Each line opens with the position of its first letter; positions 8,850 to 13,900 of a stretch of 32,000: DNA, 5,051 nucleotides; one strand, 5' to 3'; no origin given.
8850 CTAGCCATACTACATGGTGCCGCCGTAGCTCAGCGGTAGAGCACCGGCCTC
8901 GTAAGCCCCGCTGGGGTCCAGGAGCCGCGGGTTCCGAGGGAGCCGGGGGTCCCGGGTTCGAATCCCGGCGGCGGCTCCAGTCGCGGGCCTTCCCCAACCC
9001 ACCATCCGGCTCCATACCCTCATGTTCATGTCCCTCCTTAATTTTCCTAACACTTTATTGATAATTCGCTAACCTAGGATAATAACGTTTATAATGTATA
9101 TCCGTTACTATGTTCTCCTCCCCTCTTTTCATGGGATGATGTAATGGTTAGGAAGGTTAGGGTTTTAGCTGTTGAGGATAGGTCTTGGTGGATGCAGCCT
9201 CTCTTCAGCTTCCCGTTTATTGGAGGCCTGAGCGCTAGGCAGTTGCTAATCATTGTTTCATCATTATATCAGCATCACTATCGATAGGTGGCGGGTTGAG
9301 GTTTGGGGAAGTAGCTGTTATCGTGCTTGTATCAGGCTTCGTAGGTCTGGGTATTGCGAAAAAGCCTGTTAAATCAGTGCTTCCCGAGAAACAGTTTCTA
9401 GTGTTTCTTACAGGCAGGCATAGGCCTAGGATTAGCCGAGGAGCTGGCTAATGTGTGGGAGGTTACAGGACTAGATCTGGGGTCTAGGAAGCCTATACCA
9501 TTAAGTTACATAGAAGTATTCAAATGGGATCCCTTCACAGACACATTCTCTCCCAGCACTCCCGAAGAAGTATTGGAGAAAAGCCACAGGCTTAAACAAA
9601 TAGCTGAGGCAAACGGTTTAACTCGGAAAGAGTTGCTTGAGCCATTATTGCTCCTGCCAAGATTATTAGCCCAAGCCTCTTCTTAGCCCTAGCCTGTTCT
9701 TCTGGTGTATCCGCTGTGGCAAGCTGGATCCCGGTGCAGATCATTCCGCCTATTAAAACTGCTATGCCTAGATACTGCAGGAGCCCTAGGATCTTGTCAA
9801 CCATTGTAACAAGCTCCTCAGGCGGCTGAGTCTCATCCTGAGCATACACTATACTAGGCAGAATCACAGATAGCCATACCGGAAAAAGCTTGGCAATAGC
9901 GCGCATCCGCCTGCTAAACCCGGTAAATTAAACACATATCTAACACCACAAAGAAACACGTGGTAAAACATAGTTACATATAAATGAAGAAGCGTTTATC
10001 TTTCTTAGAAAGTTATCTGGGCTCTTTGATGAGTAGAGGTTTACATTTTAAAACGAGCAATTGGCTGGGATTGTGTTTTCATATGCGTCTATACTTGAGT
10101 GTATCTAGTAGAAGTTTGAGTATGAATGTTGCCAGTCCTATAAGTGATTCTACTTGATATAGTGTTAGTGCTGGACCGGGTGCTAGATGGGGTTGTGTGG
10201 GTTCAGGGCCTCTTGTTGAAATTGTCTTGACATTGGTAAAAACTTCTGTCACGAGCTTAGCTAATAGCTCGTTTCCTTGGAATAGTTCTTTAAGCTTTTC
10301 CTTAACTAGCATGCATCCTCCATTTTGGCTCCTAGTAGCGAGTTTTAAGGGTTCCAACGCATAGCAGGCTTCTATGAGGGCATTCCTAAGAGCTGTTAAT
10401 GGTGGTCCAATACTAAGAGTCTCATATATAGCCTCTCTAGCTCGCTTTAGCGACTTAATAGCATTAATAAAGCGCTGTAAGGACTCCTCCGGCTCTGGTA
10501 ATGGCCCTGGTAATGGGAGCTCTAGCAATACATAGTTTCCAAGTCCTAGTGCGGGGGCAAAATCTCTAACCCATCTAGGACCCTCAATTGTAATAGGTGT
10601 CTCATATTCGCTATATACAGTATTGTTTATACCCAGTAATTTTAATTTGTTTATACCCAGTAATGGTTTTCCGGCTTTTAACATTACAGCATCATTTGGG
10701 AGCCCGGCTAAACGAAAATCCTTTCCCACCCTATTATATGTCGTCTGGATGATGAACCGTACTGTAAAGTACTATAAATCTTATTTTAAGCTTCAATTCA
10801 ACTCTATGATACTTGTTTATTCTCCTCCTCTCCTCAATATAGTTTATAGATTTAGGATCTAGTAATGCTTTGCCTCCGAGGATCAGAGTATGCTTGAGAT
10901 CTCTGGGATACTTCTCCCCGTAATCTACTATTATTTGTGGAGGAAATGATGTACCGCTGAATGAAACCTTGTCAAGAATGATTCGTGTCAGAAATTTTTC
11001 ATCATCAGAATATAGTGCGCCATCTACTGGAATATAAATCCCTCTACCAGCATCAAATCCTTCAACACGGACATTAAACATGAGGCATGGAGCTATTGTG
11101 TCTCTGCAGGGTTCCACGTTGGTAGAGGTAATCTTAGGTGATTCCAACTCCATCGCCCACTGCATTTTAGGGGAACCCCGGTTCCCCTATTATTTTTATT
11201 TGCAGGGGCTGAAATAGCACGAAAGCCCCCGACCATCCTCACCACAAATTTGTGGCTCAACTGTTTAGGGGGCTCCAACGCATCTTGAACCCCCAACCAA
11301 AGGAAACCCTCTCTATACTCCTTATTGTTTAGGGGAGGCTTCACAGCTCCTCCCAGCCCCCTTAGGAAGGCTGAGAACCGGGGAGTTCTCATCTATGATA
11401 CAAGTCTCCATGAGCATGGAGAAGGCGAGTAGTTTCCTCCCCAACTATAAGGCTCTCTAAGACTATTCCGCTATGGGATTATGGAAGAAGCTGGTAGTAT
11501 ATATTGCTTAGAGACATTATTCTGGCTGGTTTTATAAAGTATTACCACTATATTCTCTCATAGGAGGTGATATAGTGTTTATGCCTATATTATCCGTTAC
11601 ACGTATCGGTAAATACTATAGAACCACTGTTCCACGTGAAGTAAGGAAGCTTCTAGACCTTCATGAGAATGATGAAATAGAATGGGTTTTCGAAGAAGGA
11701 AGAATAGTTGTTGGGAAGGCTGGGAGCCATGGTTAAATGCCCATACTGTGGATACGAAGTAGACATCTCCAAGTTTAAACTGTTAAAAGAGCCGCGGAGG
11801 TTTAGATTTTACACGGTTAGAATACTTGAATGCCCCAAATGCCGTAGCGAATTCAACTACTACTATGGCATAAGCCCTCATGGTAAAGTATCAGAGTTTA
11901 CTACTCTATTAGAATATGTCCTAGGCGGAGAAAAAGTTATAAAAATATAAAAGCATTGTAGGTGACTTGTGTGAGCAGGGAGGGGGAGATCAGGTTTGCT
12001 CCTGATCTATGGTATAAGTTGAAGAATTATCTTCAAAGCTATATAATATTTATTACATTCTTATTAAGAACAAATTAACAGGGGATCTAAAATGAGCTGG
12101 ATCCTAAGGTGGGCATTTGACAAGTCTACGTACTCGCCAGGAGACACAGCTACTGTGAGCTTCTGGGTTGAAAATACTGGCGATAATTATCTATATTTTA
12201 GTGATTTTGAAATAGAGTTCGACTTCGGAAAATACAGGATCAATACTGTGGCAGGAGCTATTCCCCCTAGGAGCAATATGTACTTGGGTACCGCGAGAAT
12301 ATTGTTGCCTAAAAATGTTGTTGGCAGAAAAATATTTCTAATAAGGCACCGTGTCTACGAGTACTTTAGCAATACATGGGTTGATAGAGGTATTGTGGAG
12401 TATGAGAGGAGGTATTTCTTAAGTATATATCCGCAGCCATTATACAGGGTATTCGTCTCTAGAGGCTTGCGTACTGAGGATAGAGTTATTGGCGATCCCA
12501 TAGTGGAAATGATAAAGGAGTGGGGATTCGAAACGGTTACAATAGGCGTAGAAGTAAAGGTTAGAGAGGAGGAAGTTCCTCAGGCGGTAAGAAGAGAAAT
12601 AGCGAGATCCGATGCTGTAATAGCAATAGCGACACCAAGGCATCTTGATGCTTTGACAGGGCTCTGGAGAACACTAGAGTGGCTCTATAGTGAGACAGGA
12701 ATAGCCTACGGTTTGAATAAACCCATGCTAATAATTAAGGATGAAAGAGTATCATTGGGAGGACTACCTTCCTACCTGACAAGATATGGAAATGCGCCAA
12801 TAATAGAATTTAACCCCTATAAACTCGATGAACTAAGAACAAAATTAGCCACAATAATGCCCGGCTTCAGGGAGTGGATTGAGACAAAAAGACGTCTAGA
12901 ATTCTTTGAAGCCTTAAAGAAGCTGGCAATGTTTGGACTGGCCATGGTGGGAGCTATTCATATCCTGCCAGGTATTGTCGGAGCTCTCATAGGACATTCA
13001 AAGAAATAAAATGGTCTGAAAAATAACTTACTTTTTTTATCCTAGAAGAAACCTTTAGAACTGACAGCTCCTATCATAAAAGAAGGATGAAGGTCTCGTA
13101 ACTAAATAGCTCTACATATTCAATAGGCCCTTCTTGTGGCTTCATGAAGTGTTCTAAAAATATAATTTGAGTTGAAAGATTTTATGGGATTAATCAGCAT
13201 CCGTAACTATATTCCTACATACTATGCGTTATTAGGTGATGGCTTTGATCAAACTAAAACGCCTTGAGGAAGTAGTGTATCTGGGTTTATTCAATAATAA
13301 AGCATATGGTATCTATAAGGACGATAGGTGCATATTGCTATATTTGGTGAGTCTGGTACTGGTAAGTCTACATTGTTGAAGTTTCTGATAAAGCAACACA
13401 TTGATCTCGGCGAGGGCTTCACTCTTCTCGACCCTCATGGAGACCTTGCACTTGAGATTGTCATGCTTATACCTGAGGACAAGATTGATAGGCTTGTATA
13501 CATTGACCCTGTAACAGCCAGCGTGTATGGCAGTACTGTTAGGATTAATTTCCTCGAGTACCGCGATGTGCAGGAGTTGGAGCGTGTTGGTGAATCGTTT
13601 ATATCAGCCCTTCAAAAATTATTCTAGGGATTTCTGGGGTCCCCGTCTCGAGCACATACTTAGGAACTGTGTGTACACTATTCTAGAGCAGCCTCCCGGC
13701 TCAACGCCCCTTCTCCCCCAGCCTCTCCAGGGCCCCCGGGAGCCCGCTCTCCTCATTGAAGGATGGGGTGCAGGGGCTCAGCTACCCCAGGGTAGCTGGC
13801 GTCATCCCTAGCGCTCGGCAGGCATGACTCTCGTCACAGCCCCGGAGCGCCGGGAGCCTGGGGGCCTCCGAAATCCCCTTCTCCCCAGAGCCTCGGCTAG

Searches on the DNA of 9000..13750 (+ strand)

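Call 68: search_dna_similar(query=window:9000-13750:+, collection=plasmids, mode=distant)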
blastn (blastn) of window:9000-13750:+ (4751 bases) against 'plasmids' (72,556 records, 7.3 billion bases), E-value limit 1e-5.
No match.

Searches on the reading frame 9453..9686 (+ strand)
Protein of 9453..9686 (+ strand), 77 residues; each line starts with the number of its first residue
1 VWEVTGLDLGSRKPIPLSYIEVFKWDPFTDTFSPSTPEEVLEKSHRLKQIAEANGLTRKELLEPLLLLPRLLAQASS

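Call 6: search_protein_families(library=pfam, proteins=[window:9453-9686:+], max_evalue=1)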
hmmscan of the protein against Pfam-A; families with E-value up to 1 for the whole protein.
window:9453-9686:+ (77 aa): 1 family
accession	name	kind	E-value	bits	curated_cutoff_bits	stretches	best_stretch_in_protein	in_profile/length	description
PF21813.2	DUF6882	-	0.21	11.9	23.9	1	34-64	73-101/142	Family of unknown function (DUF6882)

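Call 7: search_protein_families(library=phrogs, proteins=[window:9453-9686:+], max_evalue=1)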
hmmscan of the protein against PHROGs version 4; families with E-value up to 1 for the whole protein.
window:9453-9686:+ (77 aa): 0 families

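Call 8: search_protein_families(library=padloc, proteins=[window:9453-9686:+], max_evalue=1)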
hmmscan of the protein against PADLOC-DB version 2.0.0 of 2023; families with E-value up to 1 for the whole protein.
window:9453-9686:+ (77 aa): 0 families

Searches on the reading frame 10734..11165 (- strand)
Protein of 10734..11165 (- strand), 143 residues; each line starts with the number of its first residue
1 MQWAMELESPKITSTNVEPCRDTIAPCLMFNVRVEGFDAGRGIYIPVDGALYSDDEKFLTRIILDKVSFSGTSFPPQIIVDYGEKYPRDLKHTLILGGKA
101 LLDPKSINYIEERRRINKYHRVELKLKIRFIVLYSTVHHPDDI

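Call 6: search_protein_families(library=pfam, proteins=[window:10734-11165:-], max_evalue=1)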
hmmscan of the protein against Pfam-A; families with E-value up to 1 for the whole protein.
window:10734-11165:- (143 aa): 0 families

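Call 7: search_protein_families(library=phrogs, proteins=[window:10734-11165:-], max_evalue=1)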
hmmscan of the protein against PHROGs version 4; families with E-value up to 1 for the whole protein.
window:10734-11165:- (143 aa): 0 families

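Call 8: search_protein_families(library=padloc, proteins=[window:10734-11165:-], max_evalue=1)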
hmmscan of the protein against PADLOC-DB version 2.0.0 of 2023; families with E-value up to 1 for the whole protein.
window:10734-11165:- (143 aa): 0 families

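Call 10: find_homologous_proteins(query=window:10734-11165:-, max_evalue=0.01)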
Query window:10734-11165:- (143 aa): 1 proteins with E <= 0.01 among 15 candidates.
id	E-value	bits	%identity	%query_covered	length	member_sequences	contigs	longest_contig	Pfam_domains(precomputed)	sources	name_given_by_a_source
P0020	2.0e-91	321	100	100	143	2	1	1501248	-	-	-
